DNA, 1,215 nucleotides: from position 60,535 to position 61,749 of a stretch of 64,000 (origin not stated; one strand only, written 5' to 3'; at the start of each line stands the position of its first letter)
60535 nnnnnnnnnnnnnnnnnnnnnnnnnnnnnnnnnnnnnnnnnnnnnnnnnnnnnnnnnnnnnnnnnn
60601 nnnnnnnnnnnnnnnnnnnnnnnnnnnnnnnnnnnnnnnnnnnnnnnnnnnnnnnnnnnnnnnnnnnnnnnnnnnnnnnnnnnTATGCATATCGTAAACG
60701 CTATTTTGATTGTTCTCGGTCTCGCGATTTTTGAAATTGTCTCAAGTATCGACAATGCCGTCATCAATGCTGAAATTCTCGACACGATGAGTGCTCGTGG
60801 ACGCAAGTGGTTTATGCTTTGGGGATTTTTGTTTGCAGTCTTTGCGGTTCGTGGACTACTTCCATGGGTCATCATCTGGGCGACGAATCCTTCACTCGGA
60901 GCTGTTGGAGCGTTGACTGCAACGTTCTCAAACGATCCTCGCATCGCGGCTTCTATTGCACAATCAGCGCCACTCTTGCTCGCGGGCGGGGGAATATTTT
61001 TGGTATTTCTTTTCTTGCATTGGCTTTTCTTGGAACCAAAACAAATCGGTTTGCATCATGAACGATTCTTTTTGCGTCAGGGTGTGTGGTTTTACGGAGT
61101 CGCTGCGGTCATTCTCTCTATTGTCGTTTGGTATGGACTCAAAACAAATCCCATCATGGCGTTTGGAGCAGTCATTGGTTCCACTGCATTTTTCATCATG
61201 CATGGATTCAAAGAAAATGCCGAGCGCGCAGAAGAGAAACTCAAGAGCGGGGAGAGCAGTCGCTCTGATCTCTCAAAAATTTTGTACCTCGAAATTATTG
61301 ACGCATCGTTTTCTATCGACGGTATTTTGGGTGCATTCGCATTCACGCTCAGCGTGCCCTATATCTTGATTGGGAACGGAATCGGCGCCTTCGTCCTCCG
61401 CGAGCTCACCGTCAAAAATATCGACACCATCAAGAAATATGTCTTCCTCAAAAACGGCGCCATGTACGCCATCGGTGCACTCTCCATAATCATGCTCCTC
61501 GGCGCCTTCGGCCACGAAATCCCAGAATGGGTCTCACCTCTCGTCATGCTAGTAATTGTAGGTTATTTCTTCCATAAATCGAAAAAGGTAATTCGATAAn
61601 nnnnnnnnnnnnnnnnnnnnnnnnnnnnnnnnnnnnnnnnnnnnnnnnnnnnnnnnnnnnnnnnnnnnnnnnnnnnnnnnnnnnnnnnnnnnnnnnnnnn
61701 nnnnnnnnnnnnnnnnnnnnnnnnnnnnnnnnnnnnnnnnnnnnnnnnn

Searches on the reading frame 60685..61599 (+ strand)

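Call 3: search_protein_families(library=pfam, proteins=[window:60685-61599:+], max_evalue=1)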
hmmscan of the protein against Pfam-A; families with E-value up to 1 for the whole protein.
window:60685-61599:+ (304 aa): 2 families
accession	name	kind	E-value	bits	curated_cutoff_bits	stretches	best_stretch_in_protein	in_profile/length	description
PF04332.21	DUF475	-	2e-50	172.8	27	1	22-299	1-286/293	Protein of unknown function (DUF475)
PF03741.22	TerC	-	2.9e-15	56.9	27.8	2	141-272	45-176/178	Integral membrane protein TerC family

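Call 4: search_protein_families(library=ncbifam, proteins=[window:60685-61599:+], max_evalue=1)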
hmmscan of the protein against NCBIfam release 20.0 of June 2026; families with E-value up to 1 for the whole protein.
window:60685-61599:+ (304 aa): 12 families
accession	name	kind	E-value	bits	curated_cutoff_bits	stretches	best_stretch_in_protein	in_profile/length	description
NF010612.0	PRK14013.1-2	equivalog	1.1e-127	425.7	386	1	1-301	1-299/307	hypothetical protein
NF010619.0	PRK14013.2-5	subfamily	1.7e-51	175.7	387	1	5-299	26-319/329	hypothetical protein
NF010620.0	PRK14013.2-6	equivalog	4.5e-50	171.1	437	1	5-299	38-336/346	hypothetical protein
NF010613.0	PRK14013.1-3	equivalog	9.4e-49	166.3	385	1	4-299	26-346/362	hypothetical protein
NF010614.0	PRK14013.1-4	equivalog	9.6e-43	146.6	495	1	2-293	30-339/357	hypothetical protein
NF010618.0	PRK14013.2-4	equivalog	1.5e-35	122.9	657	1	3-300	35-336/353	hypothetical protein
NF010616.0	PRK14013.2-2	equivalog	2.8e-35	122.3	606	1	6-297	45-340/365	hypothetical protein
NF010615.0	PRK14013.2-1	equivalog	6.9e-34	117.7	621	1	4-294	25-318/338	hypothetical protein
NF010617.0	PRK14013.2-3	equivalog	7.1e-33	114.5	613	1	5-300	37-336/350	hypothetical protein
TIGR03716.1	R_switched_YkoY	subfamily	1.5e-11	44.3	138.5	2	152-283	58-188/220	integral membrane protein, YkoY family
TIGR03717.1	R_switched_YjbE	subfamily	0.0047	16.7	134.8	1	11-76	3-68/176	YjbE family putative metal transport protein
NF002956.0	PRK03612.1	equivalog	0.39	9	472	1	219-295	54-125/522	polyamine aminopropyltransferase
